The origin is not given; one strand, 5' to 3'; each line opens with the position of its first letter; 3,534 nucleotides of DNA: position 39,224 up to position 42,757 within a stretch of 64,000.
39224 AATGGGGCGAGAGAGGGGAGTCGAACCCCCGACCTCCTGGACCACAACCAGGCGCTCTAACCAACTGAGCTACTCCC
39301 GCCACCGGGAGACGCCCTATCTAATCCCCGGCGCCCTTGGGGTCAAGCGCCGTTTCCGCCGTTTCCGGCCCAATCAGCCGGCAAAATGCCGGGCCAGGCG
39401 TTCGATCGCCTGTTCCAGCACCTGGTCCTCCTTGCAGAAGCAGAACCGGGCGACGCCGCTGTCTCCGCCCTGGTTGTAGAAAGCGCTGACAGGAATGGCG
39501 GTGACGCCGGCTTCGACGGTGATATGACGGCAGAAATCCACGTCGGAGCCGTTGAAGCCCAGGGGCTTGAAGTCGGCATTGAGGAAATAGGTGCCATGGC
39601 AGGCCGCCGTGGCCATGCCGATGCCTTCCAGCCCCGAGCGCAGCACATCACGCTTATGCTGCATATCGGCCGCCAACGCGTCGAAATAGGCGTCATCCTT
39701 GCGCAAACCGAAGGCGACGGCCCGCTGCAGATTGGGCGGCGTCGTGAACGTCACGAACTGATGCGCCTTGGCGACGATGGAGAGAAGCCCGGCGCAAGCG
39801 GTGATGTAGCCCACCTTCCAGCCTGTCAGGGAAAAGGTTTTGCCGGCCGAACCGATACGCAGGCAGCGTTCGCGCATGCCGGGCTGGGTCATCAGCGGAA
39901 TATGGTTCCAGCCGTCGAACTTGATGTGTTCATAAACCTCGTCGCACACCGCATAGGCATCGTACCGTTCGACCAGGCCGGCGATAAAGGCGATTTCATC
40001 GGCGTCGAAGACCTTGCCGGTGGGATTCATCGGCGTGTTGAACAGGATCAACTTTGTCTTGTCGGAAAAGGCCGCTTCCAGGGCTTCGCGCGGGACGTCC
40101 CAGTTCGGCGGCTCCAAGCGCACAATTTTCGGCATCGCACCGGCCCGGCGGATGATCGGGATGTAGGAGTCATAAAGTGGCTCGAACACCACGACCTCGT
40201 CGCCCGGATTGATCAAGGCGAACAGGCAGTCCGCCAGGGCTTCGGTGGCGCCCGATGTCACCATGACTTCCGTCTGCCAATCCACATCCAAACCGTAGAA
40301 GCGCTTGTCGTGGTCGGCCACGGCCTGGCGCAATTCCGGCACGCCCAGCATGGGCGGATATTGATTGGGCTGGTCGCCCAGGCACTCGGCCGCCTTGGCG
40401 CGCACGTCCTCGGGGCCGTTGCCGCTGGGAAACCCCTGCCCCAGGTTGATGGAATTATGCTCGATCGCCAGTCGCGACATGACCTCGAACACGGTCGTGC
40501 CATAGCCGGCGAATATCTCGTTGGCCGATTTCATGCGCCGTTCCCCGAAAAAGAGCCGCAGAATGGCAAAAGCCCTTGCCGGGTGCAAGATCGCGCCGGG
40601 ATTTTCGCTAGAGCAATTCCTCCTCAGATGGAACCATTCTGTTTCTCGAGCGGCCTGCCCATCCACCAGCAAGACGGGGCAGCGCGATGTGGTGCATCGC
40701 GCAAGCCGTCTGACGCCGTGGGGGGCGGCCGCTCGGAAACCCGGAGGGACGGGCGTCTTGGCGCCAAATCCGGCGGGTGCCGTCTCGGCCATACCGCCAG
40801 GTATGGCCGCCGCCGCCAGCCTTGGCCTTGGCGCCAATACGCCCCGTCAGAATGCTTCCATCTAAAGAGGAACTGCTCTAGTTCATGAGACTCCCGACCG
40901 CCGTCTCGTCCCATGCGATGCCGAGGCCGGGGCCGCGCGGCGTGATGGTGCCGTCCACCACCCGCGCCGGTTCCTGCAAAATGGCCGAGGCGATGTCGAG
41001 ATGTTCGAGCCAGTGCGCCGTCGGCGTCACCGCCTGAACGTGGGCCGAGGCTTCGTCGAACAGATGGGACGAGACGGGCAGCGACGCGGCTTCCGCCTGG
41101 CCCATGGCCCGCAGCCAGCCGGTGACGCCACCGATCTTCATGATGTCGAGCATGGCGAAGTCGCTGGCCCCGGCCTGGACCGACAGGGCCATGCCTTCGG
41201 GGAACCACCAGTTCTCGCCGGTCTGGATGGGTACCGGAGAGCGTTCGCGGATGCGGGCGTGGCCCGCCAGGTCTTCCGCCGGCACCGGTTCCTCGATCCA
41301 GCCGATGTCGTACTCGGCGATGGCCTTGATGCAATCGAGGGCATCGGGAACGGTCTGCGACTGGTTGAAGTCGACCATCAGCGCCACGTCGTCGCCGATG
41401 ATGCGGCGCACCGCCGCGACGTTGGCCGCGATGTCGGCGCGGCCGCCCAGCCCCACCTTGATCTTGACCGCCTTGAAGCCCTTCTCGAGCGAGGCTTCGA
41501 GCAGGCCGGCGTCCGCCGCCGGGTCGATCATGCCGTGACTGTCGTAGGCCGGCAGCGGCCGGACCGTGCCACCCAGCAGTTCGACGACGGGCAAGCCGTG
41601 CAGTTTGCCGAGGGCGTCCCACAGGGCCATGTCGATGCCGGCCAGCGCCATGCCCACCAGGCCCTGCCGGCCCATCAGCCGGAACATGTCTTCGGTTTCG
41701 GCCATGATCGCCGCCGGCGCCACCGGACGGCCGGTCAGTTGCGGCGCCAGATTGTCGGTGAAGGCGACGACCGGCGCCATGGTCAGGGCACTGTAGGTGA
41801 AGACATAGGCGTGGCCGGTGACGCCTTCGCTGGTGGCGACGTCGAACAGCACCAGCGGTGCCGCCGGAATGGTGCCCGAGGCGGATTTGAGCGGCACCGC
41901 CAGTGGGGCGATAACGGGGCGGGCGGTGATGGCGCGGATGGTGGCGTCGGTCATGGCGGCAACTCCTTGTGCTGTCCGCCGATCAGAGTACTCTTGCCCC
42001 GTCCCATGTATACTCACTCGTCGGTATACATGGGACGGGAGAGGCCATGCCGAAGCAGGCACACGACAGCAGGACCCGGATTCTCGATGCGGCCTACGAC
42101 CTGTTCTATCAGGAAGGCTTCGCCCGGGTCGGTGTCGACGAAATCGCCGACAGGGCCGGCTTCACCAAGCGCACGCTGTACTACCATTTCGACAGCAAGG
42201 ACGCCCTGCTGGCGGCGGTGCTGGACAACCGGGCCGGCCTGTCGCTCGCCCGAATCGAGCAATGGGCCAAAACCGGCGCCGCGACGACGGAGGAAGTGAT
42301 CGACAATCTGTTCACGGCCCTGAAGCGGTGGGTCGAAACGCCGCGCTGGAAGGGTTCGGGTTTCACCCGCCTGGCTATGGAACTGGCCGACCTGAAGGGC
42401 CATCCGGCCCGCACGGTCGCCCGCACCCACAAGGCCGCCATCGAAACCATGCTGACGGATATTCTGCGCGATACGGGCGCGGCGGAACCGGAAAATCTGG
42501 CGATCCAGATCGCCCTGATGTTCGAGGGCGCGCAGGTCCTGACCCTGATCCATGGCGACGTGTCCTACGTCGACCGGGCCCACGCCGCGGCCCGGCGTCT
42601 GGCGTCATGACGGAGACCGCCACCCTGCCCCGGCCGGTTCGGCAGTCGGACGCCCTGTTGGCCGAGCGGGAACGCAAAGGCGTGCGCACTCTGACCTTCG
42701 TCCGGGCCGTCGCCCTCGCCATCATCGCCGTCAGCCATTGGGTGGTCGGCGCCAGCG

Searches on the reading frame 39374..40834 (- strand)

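Call 15: search_protein_families(library=pfam, proteins=[window:39374-40834:-], max_evalue=0.0001)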
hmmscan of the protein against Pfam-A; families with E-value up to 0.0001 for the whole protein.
window:39374-40834:- (486 aa): 4 families
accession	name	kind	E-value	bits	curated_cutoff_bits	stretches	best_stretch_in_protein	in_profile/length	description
PF00155.27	Aminotran_1_2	-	5.1e-59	200.7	19.7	1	128-480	3-361/361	Aminotransferase class I and II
PF01053.26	Cys_Met_Meta_PP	-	1.8e-08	33.8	27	1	190-285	71-163/381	Cys/Met metabolism PLP-dependent enzyme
PF00266.25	Aminotran_5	-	3.2e-06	26.8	21.5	1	183-300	57-177/371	Aminotransferase class-V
PF01041.23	DegT_DnrJ_EryC1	-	4.3e-05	23.3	19.8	1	190-285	42-135/360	DegT/DnrJ/EryC1/StrS aminotransferase family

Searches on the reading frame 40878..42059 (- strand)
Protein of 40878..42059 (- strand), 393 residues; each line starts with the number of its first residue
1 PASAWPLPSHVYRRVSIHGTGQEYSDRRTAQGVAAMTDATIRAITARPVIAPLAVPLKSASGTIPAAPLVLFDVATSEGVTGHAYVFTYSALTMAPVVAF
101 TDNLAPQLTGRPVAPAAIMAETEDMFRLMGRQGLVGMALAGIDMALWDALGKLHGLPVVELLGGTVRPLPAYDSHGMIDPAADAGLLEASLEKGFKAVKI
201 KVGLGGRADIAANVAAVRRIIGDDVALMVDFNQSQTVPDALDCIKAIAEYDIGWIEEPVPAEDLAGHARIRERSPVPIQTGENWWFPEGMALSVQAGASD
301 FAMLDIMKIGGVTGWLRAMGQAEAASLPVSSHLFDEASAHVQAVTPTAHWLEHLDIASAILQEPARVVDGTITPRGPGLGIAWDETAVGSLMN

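Call 15: search_protein_families(library=pfam, proteins=[window:40878-42059:-], max_evalue=0.0001)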
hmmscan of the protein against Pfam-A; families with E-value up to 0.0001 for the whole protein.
window:40878-42059:- (393 aa): 2 families
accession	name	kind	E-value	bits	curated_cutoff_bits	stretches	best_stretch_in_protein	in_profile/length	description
PF13378.12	MR_MLE_C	-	2.6e-54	184.7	29.4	1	188-386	7-218/219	Enolase C-terminal domain-like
PF02746.21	MR_MLE_N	-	2.4e-22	79.8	22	1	47-163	7-117/117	Mandelate racemase / muconate lactonizing enzyme, N-terminal domain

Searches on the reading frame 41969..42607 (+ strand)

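Call 74: search_protein_families(library=pfam, proteins=[window:41969-42607:+], max_evalue=0.0001)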
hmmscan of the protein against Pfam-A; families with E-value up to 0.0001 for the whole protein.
window:41969-42607:+ (213 aa): 1 family
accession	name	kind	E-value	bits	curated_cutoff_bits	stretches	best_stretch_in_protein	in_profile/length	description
PF00440.29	TetR_N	-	1.2e-19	70.3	24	1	38-84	1-47/47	Bacterial regulatory proteins, tetR family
